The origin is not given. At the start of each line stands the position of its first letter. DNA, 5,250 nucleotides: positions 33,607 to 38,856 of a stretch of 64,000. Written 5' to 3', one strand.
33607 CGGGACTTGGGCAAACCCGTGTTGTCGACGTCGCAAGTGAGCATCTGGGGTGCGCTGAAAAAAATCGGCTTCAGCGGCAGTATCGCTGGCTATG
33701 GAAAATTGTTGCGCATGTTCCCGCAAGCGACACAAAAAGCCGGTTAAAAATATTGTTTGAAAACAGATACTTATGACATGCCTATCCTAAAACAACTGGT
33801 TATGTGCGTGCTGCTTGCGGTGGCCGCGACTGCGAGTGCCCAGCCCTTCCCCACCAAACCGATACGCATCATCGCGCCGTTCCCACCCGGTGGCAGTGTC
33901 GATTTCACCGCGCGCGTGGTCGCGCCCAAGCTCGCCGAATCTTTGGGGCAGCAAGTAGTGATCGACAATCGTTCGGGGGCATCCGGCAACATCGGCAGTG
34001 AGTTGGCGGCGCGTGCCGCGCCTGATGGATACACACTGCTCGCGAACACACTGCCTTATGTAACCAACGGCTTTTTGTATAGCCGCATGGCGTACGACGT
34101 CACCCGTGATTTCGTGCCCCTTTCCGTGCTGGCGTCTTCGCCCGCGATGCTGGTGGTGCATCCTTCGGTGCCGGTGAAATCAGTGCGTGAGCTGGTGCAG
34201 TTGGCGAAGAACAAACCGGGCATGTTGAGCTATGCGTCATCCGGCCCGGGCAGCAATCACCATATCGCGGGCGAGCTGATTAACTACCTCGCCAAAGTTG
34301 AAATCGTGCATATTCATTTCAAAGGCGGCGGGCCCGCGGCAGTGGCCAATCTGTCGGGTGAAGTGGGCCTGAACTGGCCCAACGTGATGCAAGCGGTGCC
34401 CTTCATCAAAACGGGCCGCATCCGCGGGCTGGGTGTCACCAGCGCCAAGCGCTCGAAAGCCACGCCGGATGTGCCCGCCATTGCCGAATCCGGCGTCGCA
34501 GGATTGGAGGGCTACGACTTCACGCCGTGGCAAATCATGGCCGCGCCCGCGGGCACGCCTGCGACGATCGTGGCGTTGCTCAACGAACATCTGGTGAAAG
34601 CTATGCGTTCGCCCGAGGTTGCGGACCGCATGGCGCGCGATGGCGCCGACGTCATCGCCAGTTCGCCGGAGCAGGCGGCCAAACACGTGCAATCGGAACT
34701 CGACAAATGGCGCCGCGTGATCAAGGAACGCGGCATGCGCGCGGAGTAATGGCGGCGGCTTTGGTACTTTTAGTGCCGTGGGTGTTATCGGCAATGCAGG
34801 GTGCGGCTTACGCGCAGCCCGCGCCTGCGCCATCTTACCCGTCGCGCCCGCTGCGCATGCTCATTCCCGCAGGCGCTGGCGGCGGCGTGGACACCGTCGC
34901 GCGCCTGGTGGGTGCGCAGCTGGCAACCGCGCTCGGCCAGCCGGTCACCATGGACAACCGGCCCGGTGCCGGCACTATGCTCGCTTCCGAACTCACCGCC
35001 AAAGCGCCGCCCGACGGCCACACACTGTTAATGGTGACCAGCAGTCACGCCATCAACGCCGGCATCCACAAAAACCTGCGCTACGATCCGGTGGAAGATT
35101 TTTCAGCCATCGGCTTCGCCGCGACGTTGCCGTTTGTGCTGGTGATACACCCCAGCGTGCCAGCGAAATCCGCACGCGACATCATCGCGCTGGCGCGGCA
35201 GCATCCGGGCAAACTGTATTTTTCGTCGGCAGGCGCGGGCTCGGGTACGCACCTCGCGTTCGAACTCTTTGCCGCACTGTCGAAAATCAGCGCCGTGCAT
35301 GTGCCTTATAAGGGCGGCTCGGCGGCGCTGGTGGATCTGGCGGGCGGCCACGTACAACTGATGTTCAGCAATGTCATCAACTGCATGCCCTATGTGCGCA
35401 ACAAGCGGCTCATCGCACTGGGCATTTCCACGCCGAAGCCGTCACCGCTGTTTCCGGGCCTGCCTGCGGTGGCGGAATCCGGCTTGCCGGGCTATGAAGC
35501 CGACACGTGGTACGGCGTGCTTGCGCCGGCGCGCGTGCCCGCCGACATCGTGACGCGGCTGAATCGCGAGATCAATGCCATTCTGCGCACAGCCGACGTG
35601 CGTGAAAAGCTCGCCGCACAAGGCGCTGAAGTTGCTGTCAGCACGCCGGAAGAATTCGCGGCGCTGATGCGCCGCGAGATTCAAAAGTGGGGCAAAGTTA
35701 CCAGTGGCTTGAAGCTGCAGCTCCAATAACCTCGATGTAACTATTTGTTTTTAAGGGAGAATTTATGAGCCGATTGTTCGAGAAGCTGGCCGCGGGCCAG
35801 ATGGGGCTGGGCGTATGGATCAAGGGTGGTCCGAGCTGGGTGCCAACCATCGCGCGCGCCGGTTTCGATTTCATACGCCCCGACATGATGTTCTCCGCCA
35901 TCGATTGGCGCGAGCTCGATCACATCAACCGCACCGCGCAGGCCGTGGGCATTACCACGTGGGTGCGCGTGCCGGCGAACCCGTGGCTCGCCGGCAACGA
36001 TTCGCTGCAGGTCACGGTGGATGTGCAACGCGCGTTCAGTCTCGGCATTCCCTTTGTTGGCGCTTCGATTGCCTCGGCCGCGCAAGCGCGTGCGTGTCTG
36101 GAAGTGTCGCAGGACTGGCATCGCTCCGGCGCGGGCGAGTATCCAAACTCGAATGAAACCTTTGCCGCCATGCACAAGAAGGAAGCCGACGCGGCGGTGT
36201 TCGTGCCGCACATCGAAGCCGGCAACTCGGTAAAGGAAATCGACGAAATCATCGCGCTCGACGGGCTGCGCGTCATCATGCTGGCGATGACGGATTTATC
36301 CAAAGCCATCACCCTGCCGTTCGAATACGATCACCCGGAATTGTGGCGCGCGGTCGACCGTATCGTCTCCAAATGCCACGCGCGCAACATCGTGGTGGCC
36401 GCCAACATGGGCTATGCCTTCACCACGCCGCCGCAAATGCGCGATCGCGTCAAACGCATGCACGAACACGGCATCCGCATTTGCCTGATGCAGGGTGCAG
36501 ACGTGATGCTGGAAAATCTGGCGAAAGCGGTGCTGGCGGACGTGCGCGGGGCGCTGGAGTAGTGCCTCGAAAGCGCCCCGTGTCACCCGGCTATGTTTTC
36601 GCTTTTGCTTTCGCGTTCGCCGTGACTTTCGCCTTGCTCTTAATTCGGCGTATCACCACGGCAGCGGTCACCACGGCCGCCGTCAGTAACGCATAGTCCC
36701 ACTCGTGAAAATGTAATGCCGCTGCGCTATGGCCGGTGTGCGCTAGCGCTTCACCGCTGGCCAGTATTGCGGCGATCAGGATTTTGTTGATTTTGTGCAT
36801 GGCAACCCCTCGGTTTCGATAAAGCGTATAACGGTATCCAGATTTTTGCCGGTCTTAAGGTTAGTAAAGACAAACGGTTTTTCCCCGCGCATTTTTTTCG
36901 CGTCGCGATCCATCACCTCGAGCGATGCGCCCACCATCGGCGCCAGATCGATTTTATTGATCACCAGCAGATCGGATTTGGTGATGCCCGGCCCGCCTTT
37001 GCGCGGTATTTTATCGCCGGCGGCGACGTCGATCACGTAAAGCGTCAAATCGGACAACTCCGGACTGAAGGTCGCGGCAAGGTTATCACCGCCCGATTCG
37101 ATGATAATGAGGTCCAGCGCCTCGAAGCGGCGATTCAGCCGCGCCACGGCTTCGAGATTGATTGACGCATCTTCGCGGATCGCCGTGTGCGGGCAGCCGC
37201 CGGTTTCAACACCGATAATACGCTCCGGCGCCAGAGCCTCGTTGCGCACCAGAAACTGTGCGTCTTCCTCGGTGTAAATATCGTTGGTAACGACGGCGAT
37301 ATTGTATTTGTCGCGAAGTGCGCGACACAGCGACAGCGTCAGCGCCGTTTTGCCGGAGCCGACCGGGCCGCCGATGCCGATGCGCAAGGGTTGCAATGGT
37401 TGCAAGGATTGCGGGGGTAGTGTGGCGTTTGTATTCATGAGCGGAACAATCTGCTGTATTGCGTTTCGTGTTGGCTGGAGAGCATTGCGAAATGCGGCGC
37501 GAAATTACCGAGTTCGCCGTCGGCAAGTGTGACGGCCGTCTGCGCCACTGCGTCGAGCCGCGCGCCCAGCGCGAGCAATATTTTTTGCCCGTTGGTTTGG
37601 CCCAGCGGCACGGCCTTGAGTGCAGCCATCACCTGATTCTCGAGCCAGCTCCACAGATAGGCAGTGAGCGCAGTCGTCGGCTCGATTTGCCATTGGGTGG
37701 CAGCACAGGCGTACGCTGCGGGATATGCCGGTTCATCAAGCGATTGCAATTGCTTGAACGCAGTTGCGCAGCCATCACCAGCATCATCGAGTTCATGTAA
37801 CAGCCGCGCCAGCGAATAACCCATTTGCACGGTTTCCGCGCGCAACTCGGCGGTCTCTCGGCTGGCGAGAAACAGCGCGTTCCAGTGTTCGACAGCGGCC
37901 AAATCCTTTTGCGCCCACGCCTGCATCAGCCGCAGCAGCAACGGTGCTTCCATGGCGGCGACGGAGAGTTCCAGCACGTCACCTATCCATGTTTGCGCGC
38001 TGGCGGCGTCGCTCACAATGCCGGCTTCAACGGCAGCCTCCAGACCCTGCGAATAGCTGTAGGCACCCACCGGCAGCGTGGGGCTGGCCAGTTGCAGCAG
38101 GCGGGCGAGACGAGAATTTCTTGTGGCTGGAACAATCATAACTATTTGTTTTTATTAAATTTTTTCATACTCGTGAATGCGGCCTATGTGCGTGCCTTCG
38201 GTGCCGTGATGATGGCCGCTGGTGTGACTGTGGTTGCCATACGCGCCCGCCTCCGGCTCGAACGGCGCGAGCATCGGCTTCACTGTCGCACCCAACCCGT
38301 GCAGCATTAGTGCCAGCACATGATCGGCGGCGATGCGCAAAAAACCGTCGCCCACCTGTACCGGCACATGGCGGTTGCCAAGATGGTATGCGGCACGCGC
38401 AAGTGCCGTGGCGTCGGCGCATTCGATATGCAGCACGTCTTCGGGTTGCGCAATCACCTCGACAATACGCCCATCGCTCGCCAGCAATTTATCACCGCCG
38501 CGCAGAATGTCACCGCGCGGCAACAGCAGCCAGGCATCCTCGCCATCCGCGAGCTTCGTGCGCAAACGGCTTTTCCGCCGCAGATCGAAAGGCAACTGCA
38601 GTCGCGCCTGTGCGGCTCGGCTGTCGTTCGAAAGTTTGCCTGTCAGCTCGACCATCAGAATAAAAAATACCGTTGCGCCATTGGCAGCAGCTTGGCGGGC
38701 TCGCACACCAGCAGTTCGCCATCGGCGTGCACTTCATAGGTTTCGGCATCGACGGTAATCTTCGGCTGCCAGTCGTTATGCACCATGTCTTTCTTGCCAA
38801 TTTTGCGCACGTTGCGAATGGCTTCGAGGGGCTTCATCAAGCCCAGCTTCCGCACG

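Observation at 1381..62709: Dispersed ~27-bp AT-rich repeat family (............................): 16 clear copies in 64 kb of a GC-rich genome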

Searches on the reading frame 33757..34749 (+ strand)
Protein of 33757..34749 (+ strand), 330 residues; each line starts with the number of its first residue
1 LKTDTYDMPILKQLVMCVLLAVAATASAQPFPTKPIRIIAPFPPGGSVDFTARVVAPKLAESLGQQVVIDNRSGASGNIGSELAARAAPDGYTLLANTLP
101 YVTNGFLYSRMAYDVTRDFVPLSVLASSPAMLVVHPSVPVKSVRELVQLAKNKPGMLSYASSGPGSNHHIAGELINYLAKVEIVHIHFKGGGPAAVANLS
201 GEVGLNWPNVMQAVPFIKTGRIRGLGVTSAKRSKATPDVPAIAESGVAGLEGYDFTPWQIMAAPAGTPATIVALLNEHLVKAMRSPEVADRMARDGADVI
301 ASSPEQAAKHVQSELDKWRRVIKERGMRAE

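Call 8: search_protein_families(library=pfam, proteins=[window:33757-34749:+])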
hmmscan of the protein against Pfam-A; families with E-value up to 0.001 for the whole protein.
window:33757-34749:+ (330 aa): 1 family
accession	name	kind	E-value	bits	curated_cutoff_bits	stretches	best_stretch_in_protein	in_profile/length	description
PF03401.19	TctC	-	1.7e-65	221.7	27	1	52-326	2-273/274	Tripartite tricarboxylate transporter family receptor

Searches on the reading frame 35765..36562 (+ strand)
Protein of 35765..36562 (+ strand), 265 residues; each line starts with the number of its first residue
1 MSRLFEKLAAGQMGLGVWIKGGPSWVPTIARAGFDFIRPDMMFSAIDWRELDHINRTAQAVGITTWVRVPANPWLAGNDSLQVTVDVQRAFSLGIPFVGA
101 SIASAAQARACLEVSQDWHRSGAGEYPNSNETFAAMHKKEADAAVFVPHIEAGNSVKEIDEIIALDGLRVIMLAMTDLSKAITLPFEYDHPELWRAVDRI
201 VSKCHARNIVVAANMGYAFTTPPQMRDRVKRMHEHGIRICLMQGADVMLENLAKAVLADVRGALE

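Call 6: find_encoding_contigs(protein=window:35765-36562:+, flank=10000, max_places=6)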
Protein window:35765-36562:+ (265 aa): no gene with exactly this product is on record in the collection.

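Call 8: search_protein_families(library=pfam, proteins=[window:35765-36562:+])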
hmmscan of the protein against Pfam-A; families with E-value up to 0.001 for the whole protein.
window:35765-36562:+ (265 aa): 1 family
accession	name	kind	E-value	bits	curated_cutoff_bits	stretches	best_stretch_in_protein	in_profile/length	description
PF03328.21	HpcH_HpaI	-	1.5e-12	47.7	25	1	59-238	56-214/221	HpcH/HpaI aldolase/citrate lyase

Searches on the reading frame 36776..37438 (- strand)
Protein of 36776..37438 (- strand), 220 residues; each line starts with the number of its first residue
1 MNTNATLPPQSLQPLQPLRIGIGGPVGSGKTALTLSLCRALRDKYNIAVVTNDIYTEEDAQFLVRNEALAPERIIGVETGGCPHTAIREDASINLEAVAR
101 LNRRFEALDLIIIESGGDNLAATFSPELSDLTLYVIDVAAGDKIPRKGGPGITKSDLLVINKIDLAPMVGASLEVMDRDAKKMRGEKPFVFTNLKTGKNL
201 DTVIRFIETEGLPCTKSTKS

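Call 30: search_protein_families(library=pfam, proteins=[window:36776-37438:-])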
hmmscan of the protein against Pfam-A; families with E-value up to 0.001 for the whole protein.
window:36776-37438:- (220 aa): 1 family
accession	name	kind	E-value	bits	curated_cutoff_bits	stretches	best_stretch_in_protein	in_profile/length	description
PF02492.25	cobW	-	8.9e-42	143.1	20.7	1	20-190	3-179/180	CobW/HypB/UreG, nucleotide-binding domain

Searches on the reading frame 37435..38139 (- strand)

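Call 8: search_protein_families(library=pfam, proteins=[window:37435-38139:-])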
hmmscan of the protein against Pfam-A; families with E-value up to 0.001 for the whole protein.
window:37435-38139:- (234 aa): 1 family
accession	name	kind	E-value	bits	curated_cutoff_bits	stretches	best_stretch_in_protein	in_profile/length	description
PF01730.21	UreF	-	4e-43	147.7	23.3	1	42-191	1-150/151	UreF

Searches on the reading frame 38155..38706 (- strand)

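Call 30: search_protein_families(library=pfam, proteins=[window:38155-38706:-])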
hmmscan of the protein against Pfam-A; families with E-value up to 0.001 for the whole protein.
window:38155-38706:- (183 aa): 2 families
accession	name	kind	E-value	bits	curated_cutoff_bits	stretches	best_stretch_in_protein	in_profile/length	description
PF05194.17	UreE_C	-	6e-30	103.8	23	1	89-173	1-87/87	UreE urease accessory protein, C-terminal domain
PF02814.20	UreE_N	-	3.1e-13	49.5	26.9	1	30-82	10-62/62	UreE urease accessory protein, N-terminal domain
